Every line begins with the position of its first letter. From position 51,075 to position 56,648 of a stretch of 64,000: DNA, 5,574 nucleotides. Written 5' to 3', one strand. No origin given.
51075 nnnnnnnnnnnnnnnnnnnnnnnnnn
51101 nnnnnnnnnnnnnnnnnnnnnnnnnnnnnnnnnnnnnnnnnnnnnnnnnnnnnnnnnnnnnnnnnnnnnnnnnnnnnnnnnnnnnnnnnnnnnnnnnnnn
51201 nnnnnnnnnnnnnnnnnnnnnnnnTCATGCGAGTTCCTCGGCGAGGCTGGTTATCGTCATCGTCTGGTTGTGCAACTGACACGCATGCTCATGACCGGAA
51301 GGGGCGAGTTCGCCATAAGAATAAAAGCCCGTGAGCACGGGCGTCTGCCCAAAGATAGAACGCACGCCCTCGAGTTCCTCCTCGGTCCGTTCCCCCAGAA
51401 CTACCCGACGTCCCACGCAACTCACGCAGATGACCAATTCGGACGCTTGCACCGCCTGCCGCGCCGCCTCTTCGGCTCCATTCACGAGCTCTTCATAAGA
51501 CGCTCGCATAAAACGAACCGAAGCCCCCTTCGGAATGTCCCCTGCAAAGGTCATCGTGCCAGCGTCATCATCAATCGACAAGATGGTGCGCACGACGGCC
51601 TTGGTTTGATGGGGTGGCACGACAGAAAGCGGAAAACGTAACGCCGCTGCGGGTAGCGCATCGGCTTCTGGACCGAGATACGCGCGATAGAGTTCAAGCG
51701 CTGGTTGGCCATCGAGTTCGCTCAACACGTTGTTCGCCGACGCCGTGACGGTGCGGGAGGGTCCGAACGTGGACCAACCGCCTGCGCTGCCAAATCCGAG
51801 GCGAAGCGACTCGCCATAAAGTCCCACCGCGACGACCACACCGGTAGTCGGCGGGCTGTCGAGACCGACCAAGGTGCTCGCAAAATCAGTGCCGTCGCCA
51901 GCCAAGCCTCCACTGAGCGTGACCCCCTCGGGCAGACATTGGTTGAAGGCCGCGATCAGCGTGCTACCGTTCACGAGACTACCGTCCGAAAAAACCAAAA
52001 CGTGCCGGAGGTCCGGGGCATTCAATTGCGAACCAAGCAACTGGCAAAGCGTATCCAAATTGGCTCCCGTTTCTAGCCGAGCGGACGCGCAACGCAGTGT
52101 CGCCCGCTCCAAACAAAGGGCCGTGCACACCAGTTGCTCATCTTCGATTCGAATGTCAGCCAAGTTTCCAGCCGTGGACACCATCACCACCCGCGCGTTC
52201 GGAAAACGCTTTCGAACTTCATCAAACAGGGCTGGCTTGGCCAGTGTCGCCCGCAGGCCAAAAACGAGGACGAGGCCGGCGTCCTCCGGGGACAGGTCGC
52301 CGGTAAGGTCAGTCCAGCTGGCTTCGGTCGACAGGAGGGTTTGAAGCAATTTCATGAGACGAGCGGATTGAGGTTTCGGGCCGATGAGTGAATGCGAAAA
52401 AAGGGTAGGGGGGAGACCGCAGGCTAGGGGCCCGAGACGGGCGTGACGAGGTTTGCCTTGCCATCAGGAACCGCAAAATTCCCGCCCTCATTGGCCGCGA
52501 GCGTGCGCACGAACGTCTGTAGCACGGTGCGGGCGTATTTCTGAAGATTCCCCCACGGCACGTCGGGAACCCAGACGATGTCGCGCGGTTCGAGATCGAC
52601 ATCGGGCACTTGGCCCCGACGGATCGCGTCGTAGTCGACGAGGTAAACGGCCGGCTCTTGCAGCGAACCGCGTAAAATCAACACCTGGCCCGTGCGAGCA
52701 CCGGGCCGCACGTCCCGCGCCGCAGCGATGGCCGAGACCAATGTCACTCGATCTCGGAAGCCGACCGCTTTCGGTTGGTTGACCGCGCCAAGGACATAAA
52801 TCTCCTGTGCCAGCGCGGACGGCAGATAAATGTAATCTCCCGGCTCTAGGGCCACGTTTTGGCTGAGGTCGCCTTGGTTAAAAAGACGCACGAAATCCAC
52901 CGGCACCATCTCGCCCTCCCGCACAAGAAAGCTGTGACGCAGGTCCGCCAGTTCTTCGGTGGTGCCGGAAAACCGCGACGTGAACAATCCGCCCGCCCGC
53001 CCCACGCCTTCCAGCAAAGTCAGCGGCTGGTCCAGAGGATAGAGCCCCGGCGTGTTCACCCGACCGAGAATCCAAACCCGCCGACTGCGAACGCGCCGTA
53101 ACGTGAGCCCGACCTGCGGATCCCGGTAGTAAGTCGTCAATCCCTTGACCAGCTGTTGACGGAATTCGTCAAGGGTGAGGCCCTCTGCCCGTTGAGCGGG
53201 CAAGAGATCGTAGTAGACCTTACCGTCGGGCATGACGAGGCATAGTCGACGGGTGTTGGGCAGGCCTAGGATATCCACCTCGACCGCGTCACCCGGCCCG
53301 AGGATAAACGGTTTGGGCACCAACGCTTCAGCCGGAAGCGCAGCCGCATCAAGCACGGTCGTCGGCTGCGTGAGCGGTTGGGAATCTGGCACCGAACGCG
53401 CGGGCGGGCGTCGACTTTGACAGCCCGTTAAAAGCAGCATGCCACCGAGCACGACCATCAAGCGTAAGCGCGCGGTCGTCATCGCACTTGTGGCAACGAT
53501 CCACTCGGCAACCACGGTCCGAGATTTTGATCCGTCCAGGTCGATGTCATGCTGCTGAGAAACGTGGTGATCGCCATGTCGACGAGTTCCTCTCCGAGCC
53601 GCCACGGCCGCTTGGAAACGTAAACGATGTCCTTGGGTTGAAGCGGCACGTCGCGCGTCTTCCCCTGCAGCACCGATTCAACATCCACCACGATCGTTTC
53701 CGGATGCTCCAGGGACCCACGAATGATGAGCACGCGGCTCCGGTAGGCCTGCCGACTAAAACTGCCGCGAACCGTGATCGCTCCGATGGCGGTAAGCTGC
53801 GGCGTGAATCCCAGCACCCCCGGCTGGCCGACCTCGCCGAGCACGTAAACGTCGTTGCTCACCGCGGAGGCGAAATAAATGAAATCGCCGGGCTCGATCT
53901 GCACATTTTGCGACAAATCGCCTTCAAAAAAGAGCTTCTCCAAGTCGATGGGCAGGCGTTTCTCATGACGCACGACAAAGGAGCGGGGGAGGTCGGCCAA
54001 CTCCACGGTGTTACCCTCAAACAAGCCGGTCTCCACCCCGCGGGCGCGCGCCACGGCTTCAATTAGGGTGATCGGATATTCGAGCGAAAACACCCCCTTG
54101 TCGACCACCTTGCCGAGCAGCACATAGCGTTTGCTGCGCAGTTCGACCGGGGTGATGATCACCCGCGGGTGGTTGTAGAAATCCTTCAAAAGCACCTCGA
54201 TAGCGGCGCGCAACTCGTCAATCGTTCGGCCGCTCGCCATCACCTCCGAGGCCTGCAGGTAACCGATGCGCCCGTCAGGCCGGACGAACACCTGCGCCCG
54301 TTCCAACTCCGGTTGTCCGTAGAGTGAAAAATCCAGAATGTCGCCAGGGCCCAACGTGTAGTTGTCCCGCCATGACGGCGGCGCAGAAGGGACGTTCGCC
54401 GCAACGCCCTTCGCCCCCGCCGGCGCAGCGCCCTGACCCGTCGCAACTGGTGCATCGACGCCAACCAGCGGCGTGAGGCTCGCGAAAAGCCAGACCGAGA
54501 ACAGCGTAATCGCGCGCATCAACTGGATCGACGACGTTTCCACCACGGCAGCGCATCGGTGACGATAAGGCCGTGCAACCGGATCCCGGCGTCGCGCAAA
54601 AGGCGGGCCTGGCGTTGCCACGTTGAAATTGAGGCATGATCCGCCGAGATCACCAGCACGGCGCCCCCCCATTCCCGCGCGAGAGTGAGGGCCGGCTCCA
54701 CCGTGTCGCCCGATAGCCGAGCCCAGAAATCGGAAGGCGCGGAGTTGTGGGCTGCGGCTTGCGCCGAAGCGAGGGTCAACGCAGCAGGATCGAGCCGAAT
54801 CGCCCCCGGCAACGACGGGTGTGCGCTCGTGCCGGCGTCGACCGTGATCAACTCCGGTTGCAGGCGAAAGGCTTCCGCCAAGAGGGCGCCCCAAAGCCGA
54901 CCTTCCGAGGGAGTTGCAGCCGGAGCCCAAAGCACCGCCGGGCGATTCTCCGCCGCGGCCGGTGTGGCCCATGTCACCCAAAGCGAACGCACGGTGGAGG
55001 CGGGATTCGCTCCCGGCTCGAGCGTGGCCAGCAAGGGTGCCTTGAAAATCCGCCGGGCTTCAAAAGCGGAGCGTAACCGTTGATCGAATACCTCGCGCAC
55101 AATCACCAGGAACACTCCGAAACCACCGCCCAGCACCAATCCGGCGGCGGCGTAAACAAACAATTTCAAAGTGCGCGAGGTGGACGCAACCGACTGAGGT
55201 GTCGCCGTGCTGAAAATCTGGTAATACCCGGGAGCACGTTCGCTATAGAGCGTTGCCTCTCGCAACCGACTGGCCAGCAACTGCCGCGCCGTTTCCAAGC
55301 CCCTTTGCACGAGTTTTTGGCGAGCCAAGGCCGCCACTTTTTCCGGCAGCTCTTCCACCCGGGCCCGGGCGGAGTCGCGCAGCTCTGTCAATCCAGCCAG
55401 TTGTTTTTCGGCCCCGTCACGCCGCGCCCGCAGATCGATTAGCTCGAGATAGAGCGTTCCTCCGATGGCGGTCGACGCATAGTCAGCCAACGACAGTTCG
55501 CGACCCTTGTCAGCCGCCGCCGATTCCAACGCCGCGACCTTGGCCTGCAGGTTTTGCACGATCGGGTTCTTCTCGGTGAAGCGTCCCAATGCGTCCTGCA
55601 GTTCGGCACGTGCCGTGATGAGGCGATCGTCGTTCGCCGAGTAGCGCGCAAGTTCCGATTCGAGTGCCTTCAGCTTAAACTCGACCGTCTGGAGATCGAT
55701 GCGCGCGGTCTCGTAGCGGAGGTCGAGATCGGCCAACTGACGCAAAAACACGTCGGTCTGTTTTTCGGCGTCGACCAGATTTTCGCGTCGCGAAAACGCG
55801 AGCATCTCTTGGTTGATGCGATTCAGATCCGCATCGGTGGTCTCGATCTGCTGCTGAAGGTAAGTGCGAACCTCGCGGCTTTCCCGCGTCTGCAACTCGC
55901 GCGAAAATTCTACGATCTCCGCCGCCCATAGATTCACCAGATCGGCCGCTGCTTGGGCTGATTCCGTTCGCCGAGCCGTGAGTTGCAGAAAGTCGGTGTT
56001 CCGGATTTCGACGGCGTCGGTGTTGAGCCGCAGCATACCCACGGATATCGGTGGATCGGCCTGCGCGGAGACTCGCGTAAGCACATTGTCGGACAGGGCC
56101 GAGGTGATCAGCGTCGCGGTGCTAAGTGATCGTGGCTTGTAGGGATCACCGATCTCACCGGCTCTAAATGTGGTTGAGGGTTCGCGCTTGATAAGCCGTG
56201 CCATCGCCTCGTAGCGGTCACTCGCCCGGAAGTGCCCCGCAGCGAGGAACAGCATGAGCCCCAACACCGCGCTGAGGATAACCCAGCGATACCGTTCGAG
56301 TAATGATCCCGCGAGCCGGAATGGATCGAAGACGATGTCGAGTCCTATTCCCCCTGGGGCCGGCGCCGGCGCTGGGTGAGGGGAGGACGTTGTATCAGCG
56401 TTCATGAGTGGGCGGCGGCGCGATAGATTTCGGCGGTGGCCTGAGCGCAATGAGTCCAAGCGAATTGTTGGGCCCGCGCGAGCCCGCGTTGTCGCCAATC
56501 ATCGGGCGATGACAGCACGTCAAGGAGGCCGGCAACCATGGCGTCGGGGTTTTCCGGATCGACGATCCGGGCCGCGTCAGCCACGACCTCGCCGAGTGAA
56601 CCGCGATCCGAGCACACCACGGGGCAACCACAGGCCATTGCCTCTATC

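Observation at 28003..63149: Candidate new system: an NO-gated partner-switching circuit hard-wired into an exopolysaccharide locus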

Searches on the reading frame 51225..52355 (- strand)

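Call 5: search_protein_families(library=pfam, proteins=[window:51225-52355:-], max_evalue=0.01)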
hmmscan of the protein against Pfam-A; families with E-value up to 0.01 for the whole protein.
window:51225-52355:- (376 aa): 2 families
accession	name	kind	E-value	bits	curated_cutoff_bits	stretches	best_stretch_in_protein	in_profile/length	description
PF08495.15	FIST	-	1.6e-36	126.5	23.2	1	28-217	2-189/189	FIST N domain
PF10442.14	FIST_C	-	4.9e-35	121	28.5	1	219-352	1-131/131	FIST C domain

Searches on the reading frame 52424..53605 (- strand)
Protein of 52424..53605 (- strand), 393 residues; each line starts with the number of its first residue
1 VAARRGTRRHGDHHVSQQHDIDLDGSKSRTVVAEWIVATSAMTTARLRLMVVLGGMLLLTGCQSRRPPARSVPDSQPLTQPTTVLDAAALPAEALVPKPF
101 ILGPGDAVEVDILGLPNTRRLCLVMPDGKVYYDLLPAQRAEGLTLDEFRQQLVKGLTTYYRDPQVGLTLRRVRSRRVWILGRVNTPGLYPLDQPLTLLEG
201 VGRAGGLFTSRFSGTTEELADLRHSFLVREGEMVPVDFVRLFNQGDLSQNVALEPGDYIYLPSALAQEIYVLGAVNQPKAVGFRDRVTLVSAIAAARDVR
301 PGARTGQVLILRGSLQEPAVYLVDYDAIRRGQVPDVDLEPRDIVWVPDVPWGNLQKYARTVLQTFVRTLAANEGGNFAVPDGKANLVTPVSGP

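Call 5: search_protein_families(library=pfam, proteins=[window:52424-53605:-], max_evalue=0.01)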
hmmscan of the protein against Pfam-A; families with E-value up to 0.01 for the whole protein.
window:52424-53605:- (393 aa): 3 families
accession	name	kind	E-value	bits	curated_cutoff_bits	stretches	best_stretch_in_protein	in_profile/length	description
PF22461.2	SLBB_2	-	3.7e-20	72.2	27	2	176-260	2-78/79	SLBB domain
PF02563.21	Poly_export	-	3.5e-11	43.6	28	1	97-169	4-76/77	Polysaccharide biosynthesis/export protein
PF10531.15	SLBB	-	1e-10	41.7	27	2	177-207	2-32/55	SLBB domain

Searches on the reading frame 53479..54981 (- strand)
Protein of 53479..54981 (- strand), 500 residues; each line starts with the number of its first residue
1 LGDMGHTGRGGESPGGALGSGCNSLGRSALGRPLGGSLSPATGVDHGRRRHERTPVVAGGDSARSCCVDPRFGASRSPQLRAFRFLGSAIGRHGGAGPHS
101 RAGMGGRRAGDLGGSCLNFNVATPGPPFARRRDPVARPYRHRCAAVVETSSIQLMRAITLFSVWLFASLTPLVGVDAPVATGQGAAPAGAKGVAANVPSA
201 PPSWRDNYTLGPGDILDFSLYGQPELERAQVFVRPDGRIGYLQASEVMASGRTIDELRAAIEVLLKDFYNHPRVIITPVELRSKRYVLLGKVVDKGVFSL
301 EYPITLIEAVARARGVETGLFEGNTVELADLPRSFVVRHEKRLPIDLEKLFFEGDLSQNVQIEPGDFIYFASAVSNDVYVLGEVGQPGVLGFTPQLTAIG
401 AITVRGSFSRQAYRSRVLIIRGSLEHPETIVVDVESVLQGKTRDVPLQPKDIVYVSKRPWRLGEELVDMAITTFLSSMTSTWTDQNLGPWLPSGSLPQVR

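Call 5: search_protein_families(library=pfam, proteins=[window:53479-54981:-], max_evalue=0.01)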
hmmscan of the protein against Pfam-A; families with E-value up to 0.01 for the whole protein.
window:53479-54981:- (500 aa): 3 families
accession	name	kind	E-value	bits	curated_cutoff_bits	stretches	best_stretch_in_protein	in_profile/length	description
PF22461.2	SLBB_2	-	4.2e-16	59.3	27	2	377-455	2-79/79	SLBB domain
PF02563.21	Poly_export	-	8.5e-15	55.1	28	1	206-276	5-74/77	Polysaccharide biosynthesis/export protein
PF10531.15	SLBB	-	0.00021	21.5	27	1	378-422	2-46/55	SLBB domain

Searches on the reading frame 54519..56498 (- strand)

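Call 5: search_protein_families(library=pfam, proteins=[window:54519-56498:-], max_evalue=0.01)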
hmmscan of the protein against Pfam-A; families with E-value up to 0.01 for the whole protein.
window:54519-56498:- (659 aa): 3 families
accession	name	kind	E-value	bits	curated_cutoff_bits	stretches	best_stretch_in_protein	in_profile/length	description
PF05911.16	FPP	-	0.0018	17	40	1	206-313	717-822/871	Filament-like plant protein, long coiled-coil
PF05757.16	PsbQ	-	0.0022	18.5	26.9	1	129-244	47-162/204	Oxygen evolving enhancer protein 3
PF02706.20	Wzz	-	0.0076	17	25.5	0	60-145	6-89/91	Chain length determinant protein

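Call 9: search_protein_families(library=pfam, proteins=[window:54519-56498:-], max_evalue=10)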
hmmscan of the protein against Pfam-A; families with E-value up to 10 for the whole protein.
window:54519-56498:- (659 aa): 5 families
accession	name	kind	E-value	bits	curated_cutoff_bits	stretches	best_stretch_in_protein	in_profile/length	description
PF05911.16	FPP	-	0.0018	17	40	1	206-313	717-822/871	Filament-like plant protein, long coiled-coil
PF05757.16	PsbQ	-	0.0022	18.5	26.9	1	129-244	47-162/204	Oxygen evolving enhancer protein 3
PF02706.20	Wzz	-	0.0076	17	25.5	1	60-145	6-89/91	Chain length determinant protein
PF12325.13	TMF_TATA_bd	-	0.06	13.9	29.1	1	273-331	18-76/115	TATA element modulatory factor 1 TATA binding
PF04136.21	COG3_N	-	0.1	13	27.9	1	239-320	4-85/147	Conserved oligomeric Golgi complex subunit 3, N-terminal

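Call 24: search_protein_families(library=ncbifam, proteins=[window:54519-56498:-], max_evalue=0.001)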
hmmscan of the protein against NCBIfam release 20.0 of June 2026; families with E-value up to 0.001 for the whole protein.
window:54519-56498:- (659 aa): 2 families
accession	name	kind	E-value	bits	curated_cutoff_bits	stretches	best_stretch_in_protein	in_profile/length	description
TIGR03007.1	pepcterm_ChnLen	equivalog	7.1e-13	47.6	278.85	1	177-499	129-466/498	XrtA system polysaccharide chain length determinant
TIGR03017.1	EpsF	equivalog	1.2e-10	40.7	422.75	1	182-493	144-443/444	chain length determinant protein EpsF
